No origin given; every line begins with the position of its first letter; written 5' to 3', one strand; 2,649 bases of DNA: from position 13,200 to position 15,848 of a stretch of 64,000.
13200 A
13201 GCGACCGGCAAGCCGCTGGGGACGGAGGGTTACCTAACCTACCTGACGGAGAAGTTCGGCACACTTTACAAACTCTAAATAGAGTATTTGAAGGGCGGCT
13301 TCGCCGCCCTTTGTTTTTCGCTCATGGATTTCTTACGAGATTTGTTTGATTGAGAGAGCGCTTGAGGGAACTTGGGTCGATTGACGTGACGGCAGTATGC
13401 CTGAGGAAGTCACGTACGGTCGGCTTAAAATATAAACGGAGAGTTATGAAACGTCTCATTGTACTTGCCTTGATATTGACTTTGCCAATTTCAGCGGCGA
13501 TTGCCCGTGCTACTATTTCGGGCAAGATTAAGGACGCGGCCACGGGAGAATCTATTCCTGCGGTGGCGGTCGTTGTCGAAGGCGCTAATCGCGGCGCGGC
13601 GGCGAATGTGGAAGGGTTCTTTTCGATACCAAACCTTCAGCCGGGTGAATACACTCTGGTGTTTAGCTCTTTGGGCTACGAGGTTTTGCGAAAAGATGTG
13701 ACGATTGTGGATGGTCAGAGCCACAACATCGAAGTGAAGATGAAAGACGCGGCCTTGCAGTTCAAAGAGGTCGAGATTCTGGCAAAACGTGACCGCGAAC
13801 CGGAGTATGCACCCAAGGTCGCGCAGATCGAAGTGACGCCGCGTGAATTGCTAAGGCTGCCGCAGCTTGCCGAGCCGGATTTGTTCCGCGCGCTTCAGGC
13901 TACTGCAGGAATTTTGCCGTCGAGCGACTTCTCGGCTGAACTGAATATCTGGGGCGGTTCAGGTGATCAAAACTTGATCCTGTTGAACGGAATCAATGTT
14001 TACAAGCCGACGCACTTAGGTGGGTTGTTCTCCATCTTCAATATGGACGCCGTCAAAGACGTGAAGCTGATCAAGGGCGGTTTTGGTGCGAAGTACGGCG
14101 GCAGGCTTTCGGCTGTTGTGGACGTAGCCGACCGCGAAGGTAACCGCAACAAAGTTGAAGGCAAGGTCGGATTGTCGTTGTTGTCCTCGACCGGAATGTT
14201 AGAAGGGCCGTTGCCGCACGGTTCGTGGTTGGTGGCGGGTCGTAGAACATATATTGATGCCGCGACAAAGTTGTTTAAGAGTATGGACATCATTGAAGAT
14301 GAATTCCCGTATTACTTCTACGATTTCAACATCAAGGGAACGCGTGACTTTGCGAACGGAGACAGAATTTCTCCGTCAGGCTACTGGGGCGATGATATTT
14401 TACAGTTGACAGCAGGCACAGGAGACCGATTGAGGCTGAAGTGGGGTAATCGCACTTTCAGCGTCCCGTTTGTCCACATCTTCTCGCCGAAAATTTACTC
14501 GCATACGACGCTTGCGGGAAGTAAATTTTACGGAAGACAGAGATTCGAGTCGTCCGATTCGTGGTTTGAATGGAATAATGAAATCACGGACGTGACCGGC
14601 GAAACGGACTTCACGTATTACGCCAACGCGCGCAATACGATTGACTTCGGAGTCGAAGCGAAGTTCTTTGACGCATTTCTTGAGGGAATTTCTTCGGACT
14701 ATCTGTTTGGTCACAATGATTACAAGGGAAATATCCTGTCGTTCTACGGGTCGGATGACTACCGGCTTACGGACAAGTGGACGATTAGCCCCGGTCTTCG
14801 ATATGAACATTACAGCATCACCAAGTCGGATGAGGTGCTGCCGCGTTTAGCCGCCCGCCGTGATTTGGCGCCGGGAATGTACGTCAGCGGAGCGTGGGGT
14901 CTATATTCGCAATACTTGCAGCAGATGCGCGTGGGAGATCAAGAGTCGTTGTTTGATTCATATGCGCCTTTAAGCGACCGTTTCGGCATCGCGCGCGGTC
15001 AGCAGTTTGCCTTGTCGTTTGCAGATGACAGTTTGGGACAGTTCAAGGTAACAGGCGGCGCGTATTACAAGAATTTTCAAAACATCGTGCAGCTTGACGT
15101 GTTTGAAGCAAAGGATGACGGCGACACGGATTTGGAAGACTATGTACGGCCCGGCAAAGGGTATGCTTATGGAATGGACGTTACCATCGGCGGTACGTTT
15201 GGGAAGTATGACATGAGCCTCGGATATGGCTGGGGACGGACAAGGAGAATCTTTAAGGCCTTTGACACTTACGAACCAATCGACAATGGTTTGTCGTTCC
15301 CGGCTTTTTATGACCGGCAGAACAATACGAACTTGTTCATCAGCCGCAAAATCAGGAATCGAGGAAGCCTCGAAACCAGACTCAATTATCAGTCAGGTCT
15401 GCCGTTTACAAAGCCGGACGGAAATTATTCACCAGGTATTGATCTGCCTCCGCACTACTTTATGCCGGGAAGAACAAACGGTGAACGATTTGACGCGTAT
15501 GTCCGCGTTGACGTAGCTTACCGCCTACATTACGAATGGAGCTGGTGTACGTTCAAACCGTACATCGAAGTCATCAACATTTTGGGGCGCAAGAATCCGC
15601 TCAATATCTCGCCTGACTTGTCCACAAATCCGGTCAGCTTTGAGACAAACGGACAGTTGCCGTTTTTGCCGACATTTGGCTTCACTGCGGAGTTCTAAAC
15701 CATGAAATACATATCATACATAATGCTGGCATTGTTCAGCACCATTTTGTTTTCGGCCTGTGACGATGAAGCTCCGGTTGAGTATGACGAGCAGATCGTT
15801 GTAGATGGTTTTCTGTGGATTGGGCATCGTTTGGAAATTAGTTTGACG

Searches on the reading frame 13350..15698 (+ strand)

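Call 45: search_protein_families(library=pfam, proteins=[window:13350-15698:+], max_evalue=0.01)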
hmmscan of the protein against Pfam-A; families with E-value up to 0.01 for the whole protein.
window:13350-15698:+ (782 aa): 8 families
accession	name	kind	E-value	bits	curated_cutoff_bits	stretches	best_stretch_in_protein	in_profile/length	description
PF13715.12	CarbopepD_reg_2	-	1.6e-20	73.3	32.2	1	56-141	1-86/88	CarboxypepD_reg-like domain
PF13620.12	CarboxypepD_reg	-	1.4e-15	57.8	32.3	1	55-131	1-81/82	Carboxypeptidase regulatory-like domain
PF00593.30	TonB_dep_Rec_b-barrel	-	2.8e-13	51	27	1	330-730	34-423/436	TonB dependent receptor-like, beta-barrel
PF07715.20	Plug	-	8.3e-08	33.1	23.9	1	175-252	22-102/107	TonB-dependent Receptor Plug Domain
PF25183.1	OMP_b-brl_4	-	2.4e-05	23.4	30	1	411-492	320-397/838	Outer membrane beta barrel domain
PF14905.12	OMP_b-brl_3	-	0.00023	20.8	27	1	403-491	43-142/408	Outer membrane protein beta-barrel family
PF14686.12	fn3_3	-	0.0008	19.6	24.4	1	84-125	30-73/75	Polysaccharide lyase family 4, domain II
PF08308.17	PEGA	-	0.0095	16.3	20.8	0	92-132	28-68/71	PEGA domain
